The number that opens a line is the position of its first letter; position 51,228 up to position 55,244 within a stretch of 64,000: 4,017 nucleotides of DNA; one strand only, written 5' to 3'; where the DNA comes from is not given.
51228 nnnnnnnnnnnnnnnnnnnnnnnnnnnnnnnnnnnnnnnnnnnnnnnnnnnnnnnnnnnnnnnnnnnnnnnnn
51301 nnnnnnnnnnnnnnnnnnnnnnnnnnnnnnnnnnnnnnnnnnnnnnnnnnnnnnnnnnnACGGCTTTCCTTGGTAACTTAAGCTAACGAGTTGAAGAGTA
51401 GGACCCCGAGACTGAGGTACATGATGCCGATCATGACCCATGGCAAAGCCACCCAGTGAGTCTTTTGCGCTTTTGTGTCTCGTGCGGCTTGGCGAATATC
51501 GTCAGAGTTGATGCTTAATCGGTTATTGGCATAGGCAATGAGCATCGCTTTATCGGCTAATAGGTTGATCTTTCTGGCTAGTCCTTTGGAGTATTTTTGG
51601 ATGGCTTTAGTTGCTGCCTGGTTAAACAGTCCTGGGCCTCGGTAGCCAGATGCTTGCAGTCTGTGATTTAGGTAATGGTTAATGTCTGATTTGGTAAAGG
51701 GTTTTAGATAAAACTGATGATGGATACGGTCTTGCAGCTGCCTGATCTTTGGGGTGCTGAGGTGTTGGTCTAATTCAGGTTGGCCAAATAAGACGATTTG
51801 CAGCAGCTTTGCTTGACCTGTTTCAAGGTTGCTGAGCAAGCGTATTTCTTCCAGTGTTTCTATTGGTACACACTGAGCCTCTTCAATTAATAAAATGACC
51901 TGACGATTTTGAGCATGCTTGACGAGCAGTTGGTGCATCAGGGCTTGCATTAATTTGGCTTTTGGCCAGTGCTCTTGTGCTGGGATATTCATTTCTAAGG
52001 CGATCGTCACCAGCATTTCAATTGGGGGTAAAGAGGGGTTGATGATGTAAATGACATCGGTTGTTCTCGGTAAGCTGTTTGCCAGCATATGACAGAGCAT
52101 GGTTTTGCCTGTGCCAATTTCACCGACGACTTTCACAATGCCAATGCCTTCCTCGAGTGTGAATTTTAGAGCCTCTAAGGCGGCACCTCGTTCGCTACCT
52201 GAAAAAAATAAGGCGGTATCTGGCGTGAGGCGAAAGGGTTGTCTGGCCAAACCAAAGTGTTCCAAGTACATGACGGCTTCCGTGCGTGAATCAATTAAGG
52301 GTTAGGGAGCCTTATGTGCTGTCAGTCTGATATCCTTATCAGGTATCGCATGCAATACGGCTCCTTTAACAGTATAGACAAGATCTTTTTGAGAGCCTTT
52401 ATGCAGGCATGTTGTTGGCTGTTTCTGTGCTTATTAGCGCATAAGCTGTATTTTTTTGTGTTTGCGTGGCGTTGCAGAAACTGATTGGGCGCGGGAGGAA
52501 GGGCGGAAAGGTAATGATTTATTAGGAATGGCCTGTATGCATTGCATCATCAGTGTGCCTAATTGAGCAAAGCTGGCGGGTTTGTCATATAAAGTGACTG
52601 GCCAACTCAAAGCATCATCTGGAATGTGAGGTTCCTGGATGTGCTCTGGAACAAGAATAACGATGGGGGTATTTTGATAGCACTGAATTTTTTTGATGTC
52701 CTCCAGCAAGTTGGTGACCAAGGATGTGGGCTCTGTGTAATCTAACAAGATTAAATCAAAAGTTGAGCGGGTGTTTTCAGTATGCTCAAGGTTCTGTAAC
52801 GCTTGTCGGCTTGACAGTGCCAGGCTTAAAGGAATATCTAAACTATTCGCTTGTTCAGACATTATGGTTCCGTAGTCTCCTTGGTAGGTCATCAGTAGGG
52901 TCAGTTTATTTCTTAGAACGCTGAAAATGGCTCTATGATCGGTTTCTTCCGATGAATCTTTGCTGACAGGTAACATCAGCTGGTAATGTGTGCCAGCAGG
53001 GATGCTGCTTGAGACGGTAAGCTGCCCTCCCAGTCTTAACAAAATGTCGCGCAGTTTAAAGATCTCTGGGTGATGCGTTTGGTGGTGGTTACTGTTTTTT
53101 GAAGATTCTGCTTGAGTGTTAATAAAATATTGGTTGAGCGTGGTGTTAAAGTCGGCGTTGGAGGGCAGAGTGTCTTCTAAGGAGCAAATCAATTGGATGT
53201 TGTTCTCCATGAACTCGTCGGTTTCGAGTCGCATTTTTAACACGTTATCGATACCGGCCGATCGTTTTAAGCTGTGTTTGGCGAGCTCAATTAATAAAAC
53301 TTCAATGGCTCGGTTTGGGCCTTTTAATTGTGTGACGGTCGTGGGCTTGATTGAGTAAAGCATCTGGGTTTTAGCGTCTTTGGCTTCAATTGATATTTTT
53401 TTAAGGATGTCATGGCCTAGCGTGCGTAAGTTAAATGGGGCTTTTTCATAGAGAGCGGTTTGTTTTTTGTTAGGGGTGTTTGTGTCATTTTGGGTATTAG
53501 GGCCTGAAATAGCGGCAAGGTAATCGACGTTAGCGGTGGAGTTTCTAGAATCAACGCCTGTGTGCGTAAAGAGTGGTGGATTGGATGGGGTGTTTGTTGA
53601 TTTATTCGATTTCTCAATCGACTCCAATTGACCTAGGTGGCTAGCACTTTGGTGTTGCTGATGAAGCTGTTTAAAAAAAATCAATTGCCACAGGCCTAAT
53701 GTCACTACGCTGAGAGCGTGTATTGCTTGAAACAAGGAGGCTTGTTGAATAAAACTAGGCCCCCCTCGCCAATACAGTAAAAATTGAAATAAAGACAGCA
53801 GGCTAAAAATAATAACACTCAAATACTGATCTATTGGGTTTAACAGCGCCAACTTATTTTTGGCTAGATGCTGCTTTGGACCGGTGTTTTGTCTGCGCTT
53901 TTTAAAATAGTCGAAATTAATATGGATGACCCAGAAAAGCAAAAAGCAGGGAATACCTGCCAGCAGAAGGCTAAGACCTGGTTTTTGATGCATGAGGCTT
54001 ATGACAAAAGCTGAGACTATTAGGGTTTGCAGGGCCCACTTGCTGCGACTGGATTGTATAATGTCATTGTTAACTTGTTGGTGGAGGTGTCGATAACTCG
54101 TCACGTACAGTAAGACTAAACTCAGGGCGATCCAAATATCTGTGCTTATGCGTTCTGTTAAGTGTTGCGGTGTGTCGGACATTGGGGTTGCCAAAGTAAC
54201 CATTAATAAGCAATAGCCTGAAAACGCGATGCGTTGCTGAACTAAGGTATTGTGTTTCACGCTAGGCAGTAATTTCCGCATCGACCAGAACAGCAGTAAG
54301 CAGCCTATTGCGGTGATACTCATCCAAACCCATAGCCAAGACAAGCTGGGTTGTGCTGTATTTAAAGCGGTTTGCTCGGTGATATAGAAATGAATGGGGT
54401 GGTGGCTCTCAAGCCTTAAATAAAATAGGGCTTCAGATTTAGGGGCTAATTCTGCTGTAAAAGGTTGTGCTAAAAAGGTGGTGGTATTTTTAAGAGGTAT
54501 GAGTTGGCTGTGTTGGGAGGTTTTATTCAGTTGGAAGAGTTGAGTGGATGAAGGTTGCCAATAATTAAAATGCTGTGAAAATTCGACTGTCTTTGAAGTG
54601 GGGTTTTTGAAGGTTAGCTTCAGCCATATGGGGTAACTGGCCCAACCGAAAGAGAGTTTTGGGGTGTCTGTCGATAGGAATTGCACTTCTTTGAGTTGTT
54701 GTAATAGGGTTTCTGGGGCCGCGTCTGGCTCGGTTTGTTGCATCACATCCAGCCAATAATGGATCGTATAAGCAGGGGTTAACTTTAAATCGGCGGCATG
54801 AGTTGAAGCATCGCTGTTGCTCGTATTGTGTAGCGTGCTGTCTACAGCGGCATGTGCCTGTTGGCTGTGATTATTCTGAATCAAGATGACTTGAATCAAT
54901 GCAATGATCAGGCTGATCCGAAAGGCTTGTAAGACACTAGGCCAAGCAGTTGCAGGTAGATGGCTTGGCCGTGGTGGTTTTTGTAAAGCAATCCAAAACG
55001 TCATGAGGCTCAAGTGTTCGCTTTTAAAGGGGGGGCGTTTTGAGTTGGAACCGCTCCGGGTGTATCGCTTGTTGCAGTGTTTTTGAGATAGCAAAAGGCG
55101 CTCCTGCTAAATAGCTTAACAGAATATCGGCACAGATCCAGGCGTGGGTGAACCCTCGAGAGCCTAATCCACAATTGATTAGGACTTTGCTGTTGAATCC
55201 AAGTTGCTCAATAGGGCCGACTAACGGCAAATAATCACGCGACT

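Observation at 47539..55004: Orphan pilus-type module with no machinery core: MshM/MshN-like pair, two non-canonical pilin-like proteins, tailed PilU and a pseudokinase 7TMR-DISM receptor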

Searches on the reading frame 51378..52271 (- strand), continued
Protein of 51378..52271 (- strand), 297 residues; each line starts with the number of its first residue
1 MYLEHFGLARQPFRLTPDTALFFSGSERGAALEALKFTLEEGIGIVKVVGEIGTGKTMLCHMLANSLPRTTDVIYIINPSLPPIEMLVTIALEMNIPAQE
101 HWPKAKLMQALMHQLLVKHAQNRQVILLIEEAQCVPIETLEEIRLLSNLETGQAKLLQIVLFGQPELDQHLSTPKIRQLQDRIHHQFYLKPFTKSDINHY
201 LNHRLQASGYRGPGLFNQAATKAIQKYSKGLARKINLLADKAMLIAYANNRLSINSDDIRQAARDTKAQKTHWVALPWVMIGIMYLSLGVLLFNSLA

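Call 64: find_encoding_contigs(protein=P0280, flank=10000, max_places=2)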
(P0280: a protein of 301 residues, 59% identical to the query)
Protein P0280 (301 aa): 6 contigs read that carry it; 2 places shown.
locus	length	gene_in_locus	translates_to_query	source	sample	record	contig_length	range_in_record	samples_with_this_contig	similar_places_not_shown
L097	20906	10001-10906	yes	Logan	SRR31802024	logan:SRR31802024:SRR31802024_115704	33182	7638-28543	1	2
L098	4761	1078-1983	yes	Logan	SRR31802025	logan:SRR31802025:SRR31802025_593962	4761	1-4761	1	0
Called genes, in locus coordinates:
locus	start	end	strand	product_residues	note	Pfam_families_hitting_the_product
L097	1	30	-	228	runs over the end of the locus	PF22935:RM44_endonuclase (weak), PF14622:Ribonucleas_3_3, PF00636:Ribonuclease_3, PF00035:dsrm, PF14709:DND1_DSRM (weak)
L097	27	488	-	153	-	PF16137:DUF4845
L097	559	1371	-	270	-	PF10502:Peptidase_S26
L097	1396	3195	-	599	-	PF00009:GTP_EFTU, PF03144:GTP_EFTU_D2, PF00679:EFG_C, PF06421:LepA_C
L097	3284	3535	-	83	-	-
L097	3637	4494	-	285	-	PF01842:ACT (weak), PF00551:Formyl_trans_N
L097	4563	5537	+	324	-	PF00072:Response_reg, PF00990:GGDEF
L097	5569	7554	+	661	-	PF05430:Methyltransf_30, PF01266:DAO, PF13450:NAD_binding_8 (weak)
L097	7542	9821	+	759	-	PF07696:7TMR-DISMED2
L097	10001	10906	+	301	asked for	PF13191:AAA_16 (faint), PF13401:AAA_22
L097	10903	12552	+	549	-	PF00515:TPR_1 (faint), PF07719:TPR_2 (faint)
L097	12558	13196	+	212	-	-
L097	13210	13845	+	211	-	-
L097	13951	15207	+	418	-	PF00437:T2SSE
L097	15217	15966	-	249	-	PF01987:AIM24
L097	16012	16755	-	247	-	PF00899:ThiF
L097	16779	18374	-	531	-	PF00005:ABC_tran, PF02463:SMC_N (faint), PF13175:AAA_15 (faint), PF13476:AAA_23 (faint), PF13555:AAA_29 (faint), PF13304:AAA_21 (faint), PF12848:ABC_tran_Xtn, PF00005:ABC_tran, +1 more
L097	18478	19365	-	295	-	PF03446:NAD_binding_2, PF14833:NAD_binding_11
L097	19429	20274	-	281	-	PF17827:PrmC_N, PF01135:PCMT (weak), PF10294:Methyltransf_16 (weak), PF05175:MTS, PF06325:PrmA, PF13847:Methyltransf_31, PF08241:Methyltransf_11 (weak), PF13649:Methyltransf_25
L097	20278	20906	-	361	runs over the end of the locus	PF03462:PCRF, PF00472:RF-1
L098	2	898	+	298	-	?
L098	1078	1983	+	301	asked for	PF13191:AAA_16 (faint), PF13401:AAA_22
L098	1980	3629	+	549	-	PF00515:TPR_1 (faint), PF07719:TPR_2 (faint)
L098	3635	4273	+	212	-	-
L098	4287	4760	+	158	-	?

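Call 65: find_encoding_contigs(protein=P0281, flank=10000, max_places=2)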
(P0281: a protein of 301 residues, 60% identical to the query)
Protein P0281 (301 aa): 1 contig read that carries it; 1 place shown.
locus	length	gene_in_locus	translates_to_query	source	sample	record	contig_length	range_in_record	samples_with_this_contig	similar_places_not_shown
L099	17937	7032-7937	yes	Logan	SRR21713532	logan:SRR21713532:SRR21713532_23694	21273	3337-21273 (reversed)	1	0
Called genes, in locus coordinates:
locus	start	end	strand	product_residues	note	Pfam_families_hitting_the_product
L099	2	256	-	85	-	?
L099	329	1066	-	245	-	PF10411:DsbC_N, PF13098:Thioredoxin_2, PF13462:Thioredoxin_4 (faint)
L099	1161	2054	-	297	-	PF01842:ACT (weak), PF00551:Formyl_trans_N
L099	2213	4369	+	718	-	PF13450:NAD_binding_8 (faint), PF05430:Methyltransf_30, PF01266:DAO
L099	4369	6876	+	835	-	PF07696:7TMR-DISMED2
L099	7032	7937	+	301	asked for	PF13191:AAA_16 (faint), PF13401:AAA_22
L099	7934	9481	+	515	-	PF07719:TPR_2 (faint)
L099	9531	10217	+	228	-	-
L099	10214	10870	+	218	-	-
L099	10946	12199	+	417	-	PF00437:T2SSE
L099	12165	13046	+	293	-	PF01026:TatD_DNase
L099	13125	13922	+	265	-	PF05209:MinC_N, PF03775:MinC_C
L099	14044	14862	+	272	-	PF01656:CbiA, PF02374:ArsA_ATPase, PF06564:CBP_BcsQ (weak), PF09140:MipZ, PF10609:ParA, PF13614:AAA_31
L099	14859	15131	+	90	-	PF03776:MinE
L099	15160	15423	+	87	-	PF00887:ACBP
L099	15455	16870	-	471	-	-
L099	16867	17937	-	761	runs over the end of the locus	-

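Call 75: find_encoding_contigs(protein=P0337, flank=10000, max_places=1)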
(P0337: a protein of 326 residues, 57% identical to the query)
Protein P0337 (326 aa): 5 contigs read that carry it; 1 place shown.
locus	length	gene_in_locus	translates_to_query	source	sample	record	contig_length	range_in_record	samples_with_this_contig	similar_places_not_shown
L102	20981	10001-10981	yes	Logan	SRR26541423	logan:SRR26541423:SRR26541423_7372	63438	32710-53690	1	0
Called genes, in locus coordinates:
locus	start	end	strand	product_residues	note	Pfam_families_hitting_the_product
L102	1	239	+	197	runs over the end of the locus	PF13505:OMP_b-brl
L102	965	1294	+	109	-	-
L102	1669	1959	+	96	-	-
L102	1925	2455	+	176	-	-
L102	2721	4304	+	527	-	PF03098:An_peroxidase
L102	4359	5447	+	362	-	-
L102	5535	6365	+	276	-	-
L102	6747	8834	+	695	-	PF13675:PilJ, PF01627:Hpt, PF02518:HATPase_c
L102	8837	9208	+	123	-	PF00072:Response_reg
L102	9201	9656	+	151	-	PF13690:CheX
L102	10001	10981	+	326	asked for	PF13191:AAA_16 (weak), PF13401:AAA_22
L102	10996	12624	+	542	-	PF07655:Secretin_N_2 (weak), PF00263:Secretin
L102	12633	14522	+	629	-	PF00515:TPR_1 (faint), PF07719:TPR_2 (faint), PF13181:TPR_8 (faint), PF13424:TPR_12 (faint), PF13428:TPR_14 (faint), PF13432:TPR_16 (weak), PF14559:TPR_19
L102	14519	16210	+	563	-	PF05157:MshEN, PF00437:T2SSE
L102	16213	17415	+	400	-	PF00482:T2SSF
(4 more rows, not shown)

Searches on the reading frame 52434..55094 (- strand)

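Call 3: search_protein_families(library=pfam, proteins=[window:52434-55094:-], max_evalue=0.1)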
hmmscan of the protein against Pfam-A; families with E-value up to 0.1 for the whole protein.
window:52434-55094:- (886 aa): 2 families
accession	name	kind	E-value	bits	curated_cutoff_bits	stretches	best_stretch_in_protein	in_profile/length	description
PF07696.17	7TMR-DISMED2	-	3.6e-08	33.9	22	1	114-238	7-132/136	7TMR-DISM extracellular 2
PF03899.21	ATP-synt_I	-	0.016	16.1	25.1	1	353-405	5-57/99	ATP synthase I chain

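Call 4: search_protein_families(library=ncbifam, proteins=[window:52434-55094:-], max_evalue=0.1)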
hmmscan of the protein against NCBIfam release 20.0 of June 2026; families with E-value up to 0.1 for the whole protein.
window:52434-55094:- (886 aa): 2 families
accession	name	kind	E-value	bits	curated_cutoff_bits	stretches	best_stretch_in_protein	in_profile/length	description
NF008318.0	PRK11107.1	equivalog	3.8e-06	25.2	890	1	549-816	361-614/920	two-component sensor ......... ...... BarA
NF008302.0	PRK11091.1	equivalog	0.02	13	838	1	684-816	479-608/779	aerobic respiration two-component sensor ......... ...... ArcB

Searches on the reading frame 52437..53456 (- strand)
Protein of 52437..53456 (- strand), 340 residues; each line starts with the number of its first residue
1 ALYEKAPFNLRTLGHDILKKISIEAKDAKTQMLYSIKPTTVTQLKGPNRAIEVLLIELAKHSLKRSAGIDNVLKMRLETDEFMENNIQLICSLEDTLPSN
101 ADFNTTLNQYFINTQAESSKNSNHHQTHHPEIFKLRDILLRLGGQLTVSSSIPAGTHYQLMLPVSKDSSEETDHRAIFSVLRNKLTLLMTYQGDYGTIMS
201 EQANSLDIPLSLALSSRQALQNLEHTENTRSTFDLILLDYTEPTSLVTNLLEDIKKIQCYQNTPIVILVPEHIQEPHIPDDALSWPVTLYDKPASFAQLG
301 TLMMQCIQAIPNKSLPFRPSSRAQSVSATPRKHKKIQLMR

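Call 48: search_solved_structures(query=window:52437-53456:-, max_evalue=1, show_alignments=2)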
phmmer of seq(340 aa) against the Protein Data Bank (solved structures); distinct sequences matched with E-value up to 1: 1.
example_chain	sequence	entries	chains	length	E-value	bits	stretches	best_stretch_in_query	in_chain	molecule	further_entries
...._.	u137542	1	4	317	0.00039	23.2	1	3-165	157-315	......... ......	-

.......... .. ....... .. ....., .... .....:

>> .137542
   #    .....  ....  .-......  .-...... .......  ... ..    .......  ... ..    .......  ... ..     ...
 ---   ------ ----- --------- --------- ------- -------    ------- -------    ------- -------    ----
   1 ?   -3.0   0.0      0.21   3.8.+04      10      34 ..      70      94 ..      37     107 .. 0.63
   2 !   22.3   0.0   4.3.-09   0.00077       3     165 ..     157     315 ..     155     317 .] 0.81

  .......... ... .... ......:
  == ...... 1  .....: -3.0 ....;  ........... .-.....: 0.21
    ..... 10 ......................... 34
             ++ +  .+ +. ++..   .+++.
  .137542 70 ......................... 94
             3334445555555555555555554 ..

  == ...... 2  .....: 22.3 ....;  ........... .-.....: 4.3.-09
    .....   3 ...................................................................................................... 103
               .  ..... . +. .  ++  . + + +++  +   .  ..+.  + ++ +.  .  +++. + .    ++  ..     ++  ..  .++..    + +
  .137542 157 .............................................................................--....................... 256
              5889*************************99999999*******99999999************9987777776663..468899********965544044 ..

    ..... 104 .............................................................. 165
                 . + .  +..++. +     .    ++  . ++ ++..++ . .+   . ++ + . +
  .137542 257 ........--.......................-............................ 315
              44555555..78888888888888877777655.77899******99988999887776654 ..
